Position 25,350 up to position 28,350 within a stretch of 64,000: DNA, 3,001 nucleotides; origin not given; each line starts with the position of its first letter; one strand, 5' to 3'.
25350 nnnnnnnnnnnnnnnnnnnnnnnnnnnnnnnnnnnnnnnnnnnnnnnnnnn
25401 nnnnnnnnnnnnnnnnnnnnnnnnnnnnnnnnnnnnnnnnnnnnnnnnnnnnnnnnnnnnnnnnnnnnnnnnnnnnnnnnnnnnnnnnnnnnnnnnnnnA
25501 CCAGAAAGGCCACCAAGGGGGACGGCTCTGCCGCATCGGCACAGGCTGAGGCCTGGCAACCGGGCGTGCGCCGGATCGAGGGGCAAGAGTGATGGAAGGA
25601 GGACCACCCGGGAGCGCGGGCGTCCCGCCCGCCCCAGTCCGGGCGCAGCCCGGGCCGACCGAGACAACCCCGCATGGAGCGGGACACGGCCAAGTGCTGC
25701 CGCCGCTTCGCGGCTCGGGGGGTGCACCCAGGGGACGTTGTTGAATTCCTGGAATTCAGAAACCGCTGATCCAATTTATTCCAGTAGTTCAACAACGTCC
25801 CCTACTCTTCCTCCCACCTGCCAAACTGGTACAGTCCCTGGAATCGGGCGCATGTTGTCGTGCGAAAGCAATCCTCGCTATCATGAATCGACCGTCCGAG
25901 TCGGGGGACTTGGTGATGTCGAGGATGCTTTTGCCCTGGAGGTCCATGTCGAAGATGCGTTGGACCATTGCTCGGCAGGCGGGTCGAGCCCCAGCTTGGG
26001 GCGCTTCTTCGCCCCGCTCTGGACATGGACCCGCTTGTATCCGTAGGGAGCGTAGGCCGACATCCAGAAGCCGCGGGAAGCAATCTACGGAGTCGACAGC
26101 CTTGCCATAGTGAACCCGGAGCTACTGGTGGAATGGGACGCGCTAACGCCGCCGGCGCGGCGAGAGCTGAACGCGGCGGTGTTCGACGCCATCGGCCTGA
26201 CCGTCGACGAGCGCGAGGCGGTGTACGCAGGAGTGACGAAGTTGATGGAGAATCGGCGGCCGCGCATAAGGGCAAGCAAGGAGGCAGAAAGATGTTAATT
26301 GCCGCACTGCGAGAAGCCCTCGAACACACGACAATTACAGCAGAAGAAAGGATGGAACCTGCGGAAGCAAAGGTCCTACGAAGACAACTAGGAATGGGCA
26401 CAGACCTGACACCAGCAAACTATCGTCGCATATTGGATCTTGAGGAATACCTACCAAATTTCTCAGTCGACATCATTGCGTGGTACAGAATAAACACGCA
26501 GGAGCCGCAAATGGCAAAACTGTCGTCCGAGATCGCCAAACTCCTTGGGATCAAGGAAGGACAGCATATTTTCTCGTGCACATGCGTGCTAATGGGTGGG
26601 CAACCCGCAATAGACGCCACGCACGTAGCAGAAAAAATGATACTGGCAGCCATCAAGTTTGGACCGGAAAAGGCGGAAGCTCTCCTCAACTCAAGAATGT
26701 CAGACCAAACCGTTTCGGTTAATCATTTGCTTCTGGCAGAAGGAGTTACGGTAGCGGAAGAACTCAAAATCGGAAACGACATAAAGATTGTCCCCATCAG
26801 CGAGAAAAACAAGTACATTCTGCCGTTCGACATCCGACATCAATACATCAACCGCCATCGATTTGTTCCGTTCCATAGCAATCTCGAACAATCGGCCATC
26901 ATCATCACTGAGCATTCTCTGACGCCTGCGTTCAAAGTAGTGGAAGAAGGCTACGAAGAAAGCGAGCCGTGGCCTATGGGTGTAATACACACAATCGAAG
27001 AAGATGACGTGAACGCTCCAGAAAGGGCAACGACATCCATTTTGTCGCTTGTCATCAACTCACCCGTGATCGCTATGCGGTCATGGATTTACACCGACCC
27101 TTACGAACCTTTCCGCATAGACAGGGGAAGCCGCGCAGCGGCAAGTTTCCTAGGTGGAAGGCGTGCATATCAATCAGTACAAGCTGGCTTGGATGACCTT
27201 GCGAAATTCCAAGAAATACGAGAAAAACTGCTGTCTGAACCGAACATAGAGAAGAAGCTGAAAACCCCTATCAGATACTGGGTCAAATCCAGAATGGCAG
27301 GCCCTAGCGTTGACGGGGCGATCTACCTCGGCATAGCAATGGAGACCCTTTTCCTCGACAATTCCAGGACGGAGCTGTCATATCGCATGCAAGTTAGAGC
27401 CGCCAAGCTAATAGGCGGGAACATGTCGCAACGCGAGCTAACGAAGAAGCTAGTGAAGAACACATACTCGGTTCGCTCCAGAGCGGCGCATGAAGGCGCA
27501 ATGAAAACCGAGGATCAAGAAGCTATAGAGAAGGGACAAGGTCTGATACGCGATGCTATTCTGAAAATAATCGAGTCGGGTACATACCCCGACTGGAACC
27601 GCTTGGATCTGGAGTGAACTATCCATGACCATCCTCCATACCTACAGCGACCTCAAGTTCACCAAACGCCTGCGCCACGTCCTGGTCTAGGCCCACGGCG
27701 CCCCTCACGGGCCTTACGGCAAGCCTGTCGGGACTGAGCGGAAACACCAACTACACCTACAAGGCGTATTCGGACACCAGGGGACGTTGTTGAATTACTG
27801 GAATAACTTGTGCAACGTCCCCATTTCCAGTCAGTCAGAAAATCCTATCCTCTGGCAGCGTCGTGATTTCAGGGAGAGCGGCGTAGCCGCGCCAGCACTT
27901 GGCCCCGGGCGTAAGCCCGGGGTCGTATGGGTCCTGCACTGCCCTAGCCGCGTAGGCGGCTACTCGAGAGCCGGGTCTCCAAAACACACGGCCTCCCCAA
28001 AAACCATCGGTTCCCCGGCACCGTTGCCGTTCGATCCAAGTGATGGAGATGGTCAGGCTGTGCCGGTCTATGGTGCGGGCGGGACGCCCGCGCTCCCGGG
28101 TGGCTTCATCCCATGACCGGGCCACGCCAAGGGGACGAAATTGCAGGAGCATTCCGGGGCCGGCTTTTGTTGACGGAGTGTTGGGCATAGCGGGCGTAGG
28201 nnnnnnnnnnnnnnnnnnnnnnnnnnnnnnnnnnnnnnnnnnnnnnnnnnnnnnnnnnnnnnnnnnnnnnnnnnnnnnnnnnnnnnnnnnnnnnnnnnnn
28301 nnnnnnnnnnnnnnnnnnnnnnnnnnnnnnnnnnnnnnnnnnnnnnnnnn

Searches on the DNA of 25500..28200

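Call 79: search_rna_families(source=window, start=25500, end=28200, threshold=evalue, max_evalue=0.1)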
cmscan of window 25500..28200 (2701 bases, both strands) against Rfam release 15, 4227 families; matches with E-value up to 0.1: 1.
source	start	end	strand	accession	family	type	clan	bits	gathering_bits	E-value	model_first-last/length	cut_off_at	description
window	27877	27922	-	RF01687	Acido-Lenti-1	Gene; sRNA;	-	46.3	37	1.2e-08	1-46/46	no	Acido-Lenti-1 RNA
